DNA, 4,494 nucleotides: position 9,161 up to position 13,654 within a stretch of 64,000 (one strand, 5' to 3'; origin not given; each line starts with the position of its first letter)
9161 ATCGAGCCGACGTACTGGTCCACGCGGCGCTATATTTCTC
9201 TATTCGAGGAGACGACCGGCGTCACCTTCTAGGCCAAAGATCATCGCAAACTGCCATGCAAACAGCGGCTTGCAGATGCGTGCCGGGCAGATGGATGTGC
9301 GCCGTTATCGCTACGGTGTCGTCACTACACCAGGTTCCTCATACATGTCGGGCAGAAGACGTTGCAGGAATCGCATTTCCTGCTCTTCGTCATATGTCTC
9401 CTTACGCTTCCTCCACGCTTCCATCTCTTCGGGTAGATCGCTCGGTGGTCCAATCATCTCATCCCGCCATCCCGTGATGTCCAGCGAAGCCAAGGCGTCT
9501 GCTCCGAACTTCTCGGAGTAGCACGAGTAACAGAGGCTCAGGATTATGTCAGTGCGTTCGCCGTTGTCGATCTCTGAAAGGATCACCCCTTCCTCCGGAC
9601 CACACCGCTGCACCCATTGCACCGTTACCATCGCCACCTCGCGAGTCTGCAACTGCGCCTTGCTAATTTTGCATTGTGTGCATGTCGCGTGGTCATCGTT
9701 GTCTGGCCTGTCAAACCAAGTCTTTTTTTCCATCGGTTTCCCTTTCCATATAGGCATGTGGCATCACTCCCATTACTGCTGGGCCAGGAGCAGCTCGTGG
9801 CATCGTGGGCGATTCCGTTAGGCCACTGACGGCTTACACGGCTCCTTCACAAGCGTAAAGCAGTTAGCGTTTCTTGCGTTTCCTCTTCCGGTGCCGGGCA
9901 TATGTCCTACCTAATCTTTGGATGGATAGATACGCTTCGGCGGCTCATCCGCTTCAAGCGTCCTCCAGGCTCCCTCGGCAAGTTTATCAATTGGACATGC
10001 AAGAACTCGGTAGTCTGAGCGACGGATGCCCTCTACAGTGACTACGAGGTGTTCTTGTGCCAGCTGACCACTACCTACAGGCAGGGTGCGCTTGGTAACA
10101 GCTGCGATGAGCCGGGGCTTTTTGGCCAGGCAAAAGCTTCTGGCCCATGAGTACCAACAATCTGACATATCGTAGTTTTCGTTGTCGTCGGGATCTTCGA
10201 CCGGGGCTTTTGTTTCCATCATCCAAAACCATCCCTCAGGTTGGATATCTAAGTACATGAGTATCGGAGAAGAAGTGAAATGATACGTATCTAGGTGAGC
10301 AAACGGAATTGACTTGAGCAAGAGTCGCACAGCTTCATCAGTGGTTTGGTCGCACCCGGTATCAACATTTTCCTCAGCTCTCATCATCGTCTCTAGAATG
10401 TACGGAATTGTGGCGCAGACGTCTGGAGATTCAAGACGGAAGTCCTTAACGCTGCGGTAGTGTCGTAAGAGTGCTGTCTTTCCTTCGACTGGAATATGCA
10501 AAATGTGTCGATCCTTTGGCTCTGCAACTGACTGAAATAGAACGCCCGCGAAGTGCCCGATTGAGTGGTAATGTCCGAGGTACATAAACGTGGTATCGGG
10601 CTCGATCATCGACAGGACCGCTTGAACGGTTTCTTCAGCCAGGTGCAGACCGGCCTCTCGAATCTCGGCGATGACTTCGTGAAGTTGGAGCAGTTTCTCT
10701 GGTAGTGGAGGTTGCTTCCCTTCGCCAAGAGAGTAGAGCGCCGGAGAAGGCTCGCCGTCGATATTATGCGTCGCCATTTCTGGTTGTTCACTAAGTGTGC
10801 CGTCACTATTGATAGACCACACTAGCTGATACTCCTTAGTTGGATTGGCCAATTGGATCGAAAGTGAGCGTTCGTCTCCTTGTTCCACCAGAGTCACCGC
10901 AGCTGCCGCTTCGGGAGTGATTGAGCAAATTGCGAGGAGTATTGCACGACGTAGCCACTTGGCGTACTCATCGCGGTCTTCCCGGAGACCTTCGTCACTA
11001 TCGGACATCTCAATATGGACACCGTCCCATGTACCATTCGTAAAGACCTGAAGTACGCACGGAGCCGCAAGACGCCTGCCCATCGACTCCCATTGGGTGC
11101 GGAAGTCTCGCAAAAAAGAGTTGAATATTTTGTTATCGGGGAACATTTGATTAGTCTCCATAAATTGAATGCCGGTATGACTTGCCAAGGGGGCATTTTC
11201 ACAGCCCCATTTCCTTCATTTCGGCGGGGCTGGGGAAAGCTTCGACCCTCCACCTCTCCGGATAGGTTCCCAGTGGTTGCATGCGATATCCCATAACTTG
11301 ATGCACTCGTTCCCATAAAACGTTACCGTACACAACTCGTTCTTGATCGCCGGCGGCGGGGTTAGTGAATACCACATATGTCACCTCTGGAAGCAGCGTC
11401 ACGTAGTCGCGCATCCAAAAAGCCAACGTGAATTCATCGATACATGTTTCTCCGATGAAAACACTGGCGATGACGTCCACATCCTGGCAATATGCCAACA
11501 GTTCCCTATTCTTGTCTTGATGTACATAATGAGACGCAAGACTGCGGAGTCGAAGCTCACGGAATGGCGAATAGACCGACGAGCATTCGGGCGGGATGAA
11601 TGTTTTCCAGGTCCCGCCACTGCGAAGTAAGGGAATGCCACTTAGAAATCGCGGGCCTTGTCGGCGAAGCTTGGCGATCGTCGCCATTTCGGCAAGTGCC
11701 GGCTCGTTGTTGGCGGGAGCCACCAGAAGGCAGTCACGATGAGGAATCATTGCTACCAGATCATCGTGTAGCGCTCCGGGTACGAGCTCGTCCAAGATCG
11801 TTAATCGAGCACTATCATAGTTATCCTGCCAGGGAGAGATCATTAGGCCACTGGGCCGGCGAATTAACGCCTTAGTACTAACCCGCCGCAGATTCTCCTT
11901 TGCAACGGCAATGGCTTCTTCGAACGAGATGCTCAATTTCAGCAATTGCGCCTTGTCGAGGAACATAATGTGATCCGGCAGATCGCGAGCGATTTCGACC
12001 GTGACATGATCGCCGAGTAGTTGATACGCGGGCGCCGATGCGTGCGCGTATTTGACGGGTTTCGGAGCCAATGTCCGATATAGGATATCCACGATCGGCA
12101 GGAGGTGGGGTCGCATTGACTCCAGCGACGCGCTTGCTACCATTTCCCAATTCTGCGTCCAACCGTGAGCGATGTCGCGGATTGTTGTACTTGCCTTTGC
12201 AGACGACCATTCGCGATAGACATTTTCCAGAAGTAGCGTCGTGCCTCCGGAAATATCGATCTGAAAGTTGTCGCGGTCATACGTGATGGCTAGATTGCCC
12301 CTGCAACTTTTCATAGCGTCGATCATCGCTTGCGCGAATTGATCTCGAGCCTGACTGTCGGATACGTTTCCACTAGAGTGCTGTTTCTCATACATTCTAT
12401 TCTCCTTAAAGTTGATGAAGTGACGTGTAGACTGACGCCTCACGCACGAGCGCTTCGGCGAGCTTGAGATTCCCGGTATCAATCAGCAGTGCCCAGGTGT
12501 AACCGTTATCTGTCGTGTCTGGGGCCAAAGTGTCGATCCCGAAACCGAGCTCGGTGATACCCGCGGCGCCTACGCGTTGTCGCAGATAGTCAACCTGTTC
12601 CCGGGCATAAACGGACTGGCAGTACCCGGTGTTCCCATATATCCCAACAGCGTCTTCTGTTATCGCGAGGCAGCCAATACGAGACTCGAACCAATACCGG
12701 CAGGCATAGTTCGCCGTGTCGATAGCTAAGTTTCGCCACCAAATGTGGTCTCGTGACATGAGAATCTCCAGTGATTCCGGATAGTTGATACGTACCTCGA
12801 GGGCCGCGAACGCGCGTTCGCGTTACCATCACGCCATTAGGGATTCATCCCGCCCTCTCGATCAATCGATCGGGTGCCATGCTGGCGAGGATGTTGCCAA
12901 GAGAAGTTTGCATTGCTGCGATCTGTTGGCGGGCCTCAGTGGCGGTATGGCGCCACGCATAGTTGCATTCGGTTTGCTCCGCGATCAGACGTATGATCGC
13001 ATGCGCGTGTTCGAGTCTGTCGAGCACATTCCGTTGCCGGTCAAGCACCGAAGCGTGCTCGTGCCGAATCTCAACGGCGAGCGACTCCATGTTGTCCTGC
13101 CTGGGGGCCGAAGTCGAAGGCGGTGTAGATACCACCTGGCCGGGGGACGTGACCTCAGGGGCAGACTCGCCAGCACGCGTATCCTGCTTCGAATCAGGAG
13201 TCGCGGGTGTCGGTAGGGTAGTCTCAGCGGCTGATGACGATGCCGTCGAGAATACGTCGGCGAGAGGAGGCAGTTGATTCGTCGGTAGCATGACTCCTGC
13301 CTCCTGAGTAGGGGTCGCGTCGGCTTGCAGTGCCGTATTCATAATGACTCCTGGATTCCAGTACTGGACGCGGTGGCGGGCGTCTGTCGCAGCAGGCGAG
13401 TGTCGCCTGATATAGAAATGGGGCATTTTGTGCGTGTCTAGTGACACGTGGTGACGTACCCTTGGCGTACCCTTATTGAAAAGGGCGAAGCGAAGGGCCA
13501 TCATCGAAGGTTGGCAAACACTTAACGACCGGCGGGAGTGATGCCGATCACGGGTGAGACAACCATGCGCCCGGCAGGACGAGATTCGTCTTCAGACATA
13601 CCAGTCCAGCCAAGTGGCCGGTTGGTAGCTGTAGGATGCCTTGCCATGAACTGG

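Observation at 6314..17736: Mobile-element-like block: Prim-Pol replication protein, FtsK/HerA/TraG-like ATPase and eight orphan genes, all on one strand, without integrase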

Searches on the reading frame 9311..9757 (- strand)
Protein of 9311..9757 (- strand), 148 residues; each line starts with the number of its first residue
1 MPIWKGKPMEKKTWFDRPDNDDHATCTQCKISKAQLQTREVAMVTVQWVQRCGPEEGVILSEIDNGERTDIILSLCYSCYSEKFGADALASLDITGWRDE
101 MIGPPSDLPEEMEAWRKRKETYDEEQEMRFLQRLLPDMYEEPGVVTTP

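Call 5: search_protein_families(library=pfam, max_evalue=0.01, proteins=[window:9311-9757:-])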
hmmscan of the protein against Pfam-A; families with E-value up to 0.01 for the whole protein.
window:9311-9757:- (148 aa): 0 families

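Call 8: search_protein_families(library=phrogs, max_evalue=0.01, proteins=[window:9311-9757:-])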
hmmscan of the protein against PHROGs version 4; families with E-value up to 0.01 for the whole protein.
window:9311-9757:- (148 aa): 0 families

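Call 9: search_protein_families(library=ncbifam, max_evalue=0.01, proteins=[window:9311-9757:-])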
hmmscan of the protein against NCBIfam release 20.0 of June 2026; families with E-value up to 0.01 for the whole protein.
window:9311-9757:- (148 aa): 0 families

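Call 10: search_protein_families(library=padloc, max_evalue=0.01, proteins=[window:9311-9757:-])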
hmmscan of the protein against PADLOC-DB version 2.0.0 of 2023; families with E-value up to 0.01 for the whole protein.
window:9311-9757:- (148 aa): 0 families

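Call 106: search_protein_families(library=pfam, max_evalue=1, proteins=[window:9311-9757:-])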
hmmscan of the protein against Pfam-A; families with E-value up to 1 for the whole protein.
window:9311-9757:- (148 aa): 1 family
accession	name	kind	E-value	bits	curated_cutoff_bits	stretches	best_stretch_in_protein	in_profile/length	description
PF16650.10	SPEG_u2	-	0.14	12.8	33.1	1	99-117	17-35/57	Unstructured region on SPEG complex protein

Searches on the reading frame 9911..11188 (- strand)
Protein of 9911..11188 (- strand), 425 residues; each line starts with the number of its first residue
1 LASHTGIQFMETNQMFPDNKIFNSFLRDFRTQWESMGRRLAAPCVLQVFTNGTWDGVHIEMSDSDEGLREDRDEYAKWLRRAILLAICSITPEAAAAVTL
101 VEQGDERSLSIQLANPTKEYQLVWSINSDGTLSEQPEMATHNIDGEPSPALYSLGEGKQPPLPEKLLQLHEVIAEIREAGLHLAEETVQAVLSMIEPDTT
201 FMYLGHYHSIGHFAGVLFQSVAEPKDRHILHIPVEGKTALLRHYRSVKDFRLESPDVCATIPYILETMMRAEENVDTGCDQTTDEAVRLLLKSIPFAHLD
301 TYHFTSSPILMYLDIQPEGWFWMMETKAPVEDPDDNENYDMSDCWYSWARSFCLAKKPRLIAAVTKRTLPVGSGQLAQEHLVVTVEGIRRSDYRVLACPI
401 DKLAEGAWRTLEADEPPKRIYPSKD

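Call 5: search_protein_families(library=pfam, max_evalue=0.01, proteins=[window:9911-11188:-])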
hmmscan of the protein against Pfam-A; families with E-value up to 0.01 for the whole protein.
window:9911-11188:- (425 aa): 0 families

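Call 8: search_protein_families(library=phrogs, max_evalue=0.01, proteins=[window:9911-11188:-])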
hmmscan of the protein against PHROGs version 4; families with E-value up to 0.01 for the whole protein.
window:9911-11188:- (425 aa): 0 families

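Call 9: search_protein_families(library=ncbifam, max_evalue=0.01, proteins=[window:9911-11188:-])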
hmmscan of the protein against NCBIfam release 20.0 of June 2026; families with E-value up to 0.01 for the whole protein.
window:9911-11188:- (425 aa): 0 families

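Call 10: search_protein_families(library=padloc, max_evalue=0.01, proteins=[window:9911-11188:-])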
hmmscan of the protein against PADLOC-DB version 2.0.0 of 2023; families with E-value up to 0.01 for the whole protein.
window:9911-11188:- (425 aa): 0 families

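Call 97: search_solved_structures(query=window:9911-11146:-, max_evalue=1)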
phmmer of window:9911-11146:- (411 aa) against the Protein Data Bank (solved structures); distinct sequences matched with E-value up to 1: 0.

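Call 118: search_dna_similar(query=window:9911-11146:-, collection=plasmids, mode=protein, max_evalue=0.01, max_rows=5)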
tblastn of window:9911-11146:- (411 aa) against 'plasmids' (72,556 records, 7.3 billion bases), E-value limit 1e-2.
No match.

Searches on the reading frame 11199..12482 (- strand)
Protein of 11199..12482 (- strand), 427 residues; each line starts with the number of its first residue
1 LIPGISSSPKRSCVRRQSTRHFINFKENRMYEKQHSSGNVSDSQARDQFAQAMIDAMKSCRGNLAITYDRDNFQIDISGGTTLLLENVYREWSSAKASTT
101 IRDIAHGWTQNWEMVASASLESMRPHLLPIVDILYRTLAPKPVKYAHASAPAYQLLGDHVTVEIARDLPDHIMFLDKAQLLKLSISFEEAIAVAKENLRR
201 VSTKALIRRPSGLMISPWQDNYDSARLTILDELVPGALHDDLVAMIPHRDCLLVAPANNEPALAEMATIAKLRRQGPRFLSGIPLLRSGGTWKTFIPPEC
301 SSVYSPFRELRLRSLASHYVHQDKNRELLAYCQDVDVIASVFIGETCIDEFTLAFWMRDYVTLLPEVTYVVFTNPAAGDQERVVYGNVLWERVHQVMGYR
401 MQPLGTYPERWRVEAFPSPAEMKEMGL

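Call 5: search_protein_families(library=pfam, max_evalue=0.01, proteins=[window:11199-12482:-])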
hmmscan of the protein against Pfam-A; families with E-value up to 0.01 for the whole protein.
window:11199-12482:- (427 aa): 1 family
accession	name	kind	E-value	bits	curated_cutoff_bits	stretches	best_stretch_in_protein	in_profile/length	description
PF07285.16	DUF1444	-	0.0092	16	23.8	0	63-262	18-221/264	Protein of unknown function (DUF1444)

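Call 8: search_protein_families(library=phrogs, max_evalue=0.01, proteins=[window:11199-12482:-])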
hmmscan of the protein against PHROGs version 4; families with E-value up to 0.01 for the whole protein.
window:11199-12482:- (427 aa): 0 families

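Call 9: search_protein_families(library=ncbifam, max_evalue=0.01, proteins=[window:11199-12482:-])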
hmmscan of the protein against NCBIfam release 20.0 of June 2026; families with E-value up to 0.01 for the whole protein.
window:11199-12482:- (427 aa): 1 family
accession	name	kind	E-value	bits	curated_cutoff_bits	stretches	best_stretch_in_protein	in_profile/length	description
NF010189.0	PRK13668.1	equivalog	0.0007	19.3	221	1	63-263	18-222/267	hypothetical protein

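Call 10: search_protein_families(library=padloc, max_evalue=0.01, proteins=[window:11199-12482:-])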
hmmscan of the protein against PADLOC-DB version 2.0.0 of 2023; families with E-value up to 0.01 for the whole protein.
window:11199-12482:- (427 aa): 0 families

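Call 98: search_solved_structures(query=window:11199-12395:-, max_evalue=1)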
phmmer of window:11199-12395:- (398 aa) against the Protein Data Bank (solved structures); distinct sequences matched with E-value up to 1: 0.

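Call 117: search_dna_similar(query=window:11199-12395:-, collection=plasmids, mode=protein, max_evalue=0.01, max_rows=5)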
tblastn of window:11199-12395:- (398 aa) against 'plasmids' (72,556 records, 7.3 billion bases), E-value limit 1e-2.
Records with a match: 2; places in all: 2; records where one place covers at least 80% of the query: 2.
Best place of each record, by identity: <60% 2.
By first word of the organism name: Burkholderia 1; Variovorax 1.
By predicted mobility (MOB-suite, as given by PLSDB): non-mobilizable 2.
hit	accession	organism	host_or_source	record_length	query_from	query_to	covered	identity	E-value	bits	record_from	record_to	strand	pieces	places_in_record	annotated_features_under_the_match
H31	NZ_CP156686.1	Burkholderia stagnalis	Bacterial cells,soils collected in ...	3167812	19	391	94%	25.5%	3e-20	100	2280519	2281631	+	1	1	none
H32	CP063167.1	Variovorax paradoxus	-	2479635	37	388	88%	26.1%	2e-14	82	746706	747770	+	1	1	hypothetical protein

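Call 120: get_annotated_region(hit=H32, flank=8000)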
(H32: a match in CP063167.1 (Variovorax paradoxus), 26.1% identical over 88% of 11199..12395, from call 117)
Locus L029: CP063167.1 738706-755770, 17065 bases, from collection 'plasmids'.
description: Variovorax paradoxus strain VAI-C plasmid unnamed, complete sequence
organism: Variovorax paradoxus (NCBI taxid 34073)
taxonomy: Bacteria; Pseudomonadota; Betaproteobacteria; Burkholderiales; Comamonadaceae; Variovorax; Variovorax paradoxus
host: -; source: -; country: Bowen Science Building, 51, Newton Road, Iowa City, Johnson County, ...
typing (MOB-suite, as given by PLSDB): non-mobilizable
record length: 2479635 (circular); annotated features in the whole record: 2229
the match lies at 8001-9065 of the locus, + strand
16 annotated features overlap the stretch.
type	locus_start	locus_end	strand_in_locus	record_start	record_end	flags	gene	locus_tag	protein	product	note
CDS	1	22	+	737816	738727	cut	gcvA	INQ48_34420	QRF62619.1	transcriptional regulator GcvA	-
CDS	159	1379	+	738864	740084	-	-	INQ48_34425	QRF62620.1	CoA transferase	-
CDS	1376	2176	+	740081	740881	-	-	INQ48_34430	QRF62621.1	enoyl-CoA hydratase/isomerase family protein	-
CDS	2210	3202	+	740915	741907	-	-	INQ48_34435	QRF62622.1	tripartite tricarboxylate transporter substrate binding protein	-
CDS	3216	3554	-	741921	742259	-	-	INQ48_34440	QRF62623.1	hypothetical protein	-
CDS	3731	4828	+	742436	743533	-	-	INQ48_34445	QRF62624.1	YihY/virulence factor BrkB family protein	-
CDS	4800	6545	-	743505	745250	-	-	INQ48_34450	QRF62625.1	ATP-dependent DNA helicase RecQ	-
CDS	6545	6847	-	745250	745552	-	-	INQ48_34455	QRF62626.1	hypothetical protein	-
CDS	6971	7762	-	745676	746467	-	map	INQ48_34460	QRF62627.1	type I methionyl aminopeptidase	-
CDS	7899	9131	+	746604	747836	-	-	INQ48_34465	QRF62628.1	hypothetical protein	-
CDS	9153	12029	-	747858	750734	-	-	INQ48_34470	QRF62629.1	winged helix-turn-helix domain-containing protein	-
CDS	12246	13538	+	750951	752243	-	-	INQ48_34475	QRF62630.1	epoxide hydrolase N-terminal domain-containing protein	-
CDS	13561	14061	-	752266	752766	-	-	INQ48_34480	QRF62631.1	Lrp/AsnC family transcriptional regulator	-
CDS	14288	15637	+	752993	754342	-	-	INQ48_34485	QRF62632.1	aminotransferase class I/II-fold pyridoxal phosphate-dependent enzyme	-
CDS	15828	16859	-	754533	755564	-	-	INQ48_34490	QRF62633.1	sensor histidine kinase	-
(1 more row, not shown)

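Call 121: get_annotated_region(hit=H31, flank=8000)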
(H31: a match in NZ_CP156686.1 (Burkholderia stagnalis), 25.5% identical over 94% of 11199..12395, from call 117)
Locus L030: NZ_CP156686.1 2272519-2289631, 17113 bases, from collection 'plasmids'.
description: Burkholderia stagnalis strain YJ-2 plasmid plas1, complete sequence
organism: Burkholderia stagnalis (NCBI taxid 1503054)
taxonomy: Bacteria; Pseudomonadota; Betaproteobacteria; Burkholderiales; Burkholderiaceae; Burkholderia; Burkholderia stagnalis
host: -; source: Bacterial cells,soils collected in Guangdong Province, China; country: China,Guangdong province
typing (MOB-suite, as given by PLSDB): non-mobilizable
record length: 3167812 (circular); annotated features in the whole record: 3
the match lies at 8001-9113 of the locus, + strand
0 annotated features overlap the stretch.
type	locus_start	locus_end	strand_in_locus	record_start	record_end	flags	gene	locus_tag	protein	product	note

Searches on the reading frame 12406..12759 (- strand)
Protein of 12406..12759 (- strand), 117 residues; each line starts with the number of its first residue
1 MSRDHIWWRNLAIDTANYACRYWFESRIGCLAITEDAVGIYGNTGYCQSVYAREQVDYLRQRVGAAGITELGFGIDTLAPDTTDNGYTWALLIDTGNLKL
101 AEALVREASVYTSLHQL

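Call 5: search_protein_families(library=pfam, max_evalue=0.01, proteins=[window:12406-12759:-])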
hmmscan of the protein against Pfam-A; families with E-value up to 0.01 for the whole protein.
window:12406-12759:- (117 aa): 0 families

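Call 8: search_protein_families(library=phrogs, max_evalue=0.01, proteins=[window:12406-12759:-])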
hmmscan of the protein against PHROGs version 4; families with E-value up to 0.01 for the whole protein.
window:12406-12759:- (117 aa): 0 families

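Call 9: search_protein_families(library=ncbifam, max_evalue=0.01, proteins=[window:12406-12759:-])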
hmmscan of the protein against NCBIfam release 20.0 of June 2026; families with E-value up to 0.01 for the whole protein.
window:12406-12759:- (117 aa): 0 families

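Call 10: search_protein_families(library=padloc, max_evalue=0.01, proteins=[window:12406-12759:-])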
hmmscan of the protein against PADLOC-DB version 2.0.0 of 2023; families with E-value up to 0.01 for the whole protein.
window:12406-12759:- (117 aa): 0 families

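Call 106: search_protein_families(library=pfam, max_evalue=1, proteins=[window:12406-12759:-])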
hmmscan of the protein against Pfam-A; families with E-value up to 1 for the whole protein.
window:12406-12759:- (117 aa): 0 families

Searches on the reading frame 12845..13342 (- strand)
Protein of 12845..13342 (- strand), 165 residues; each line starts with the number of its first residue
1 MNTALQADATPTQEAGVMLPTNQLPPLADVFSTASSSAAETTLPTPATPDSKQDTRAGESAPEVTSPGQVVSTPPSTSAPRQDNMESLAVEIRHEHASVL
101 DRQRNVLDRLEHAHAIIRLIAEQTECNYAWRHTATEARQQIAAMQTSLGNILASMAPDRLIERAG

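Call 106: search_protein_families(library=pfam, max_evalue=1, proteins=[window:12845-13342:-])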
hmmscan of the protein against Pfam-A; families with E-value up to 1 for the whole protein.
window:12845-13342:- (165 aa): 4 families
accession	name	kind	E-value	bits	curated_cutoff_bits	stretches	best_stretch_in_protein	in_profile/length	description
PF05524.18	PEP-utilisers_N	-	0.0011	19.5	24.4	1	86-146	55-115/121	PEP-utilising enzyme, N-terminal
PF08954.16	Trimer_CC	-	0.049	13.7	27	1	73-112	9-47/52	Trimerisation motif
PF22952.2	KH_11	-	0.085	13.6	24.6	1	102-159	29-85/85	Eukaryotic type KH-domain (KH-domain type I)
PF12434.13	Malate_DH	-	0.16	12.3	21.5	1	44-57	6-19/32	Malate dehydrogenase enzyme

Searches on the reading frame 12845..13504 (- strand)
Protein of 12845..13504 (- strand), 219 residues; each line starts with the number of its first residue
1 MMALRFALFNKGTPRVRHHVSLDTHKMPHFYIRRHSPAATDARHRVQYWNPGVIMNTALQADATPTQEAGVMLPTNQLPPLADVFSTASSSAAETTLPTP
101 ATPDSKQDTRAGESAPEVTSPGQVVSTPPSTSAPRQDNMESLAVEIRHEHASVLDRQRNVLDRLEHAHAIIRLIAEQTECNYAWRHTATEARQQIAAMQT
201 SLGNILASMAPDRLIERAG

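Call 5: search_protein_families(library=pfam, max_evalue=0.01, proteins=[window:12845-13504:-])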
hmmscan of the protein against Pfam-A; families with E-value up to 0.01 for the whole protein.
window:12845-13504:- (219 aa): 1 family
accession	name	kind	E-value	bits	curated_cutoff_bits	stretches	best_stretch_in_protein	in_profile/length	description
PF05524.18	PEP-utilisers_N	-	0.002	18.7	24.4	1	141-200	56-115/121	PEP-utilising enzyme, N-terminal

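Call 8: search_protein_families(library=phrogs, max_evalue=0.01, proteins=[window:12845-13504:-])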
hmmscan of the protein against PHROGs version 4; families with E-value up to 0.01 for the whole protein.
window:12845-13504:- (219 aa): 1 family
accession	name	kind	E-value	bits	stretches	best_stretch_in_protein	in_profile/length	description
phrog_10550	-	unknown function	0.0092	17.3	0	157-192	40-75/95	-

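Call 9: search_protein_families(library=ncbifam, max_evalue=0.01, proteins=[window:12845-13504:-])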
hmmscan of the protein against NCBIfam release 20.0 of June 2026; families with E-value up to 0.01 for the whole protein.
window:12845-13504:- (219 aa): 0 families

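Call 10: search_protein_families(library=padloc, max_evalue=0.01, proteins=[window:12845-13504:-])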
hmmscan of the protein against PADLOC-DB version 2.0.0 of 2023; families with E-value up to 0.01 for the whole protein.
window:12845-13504:- (219 aa): 0 families
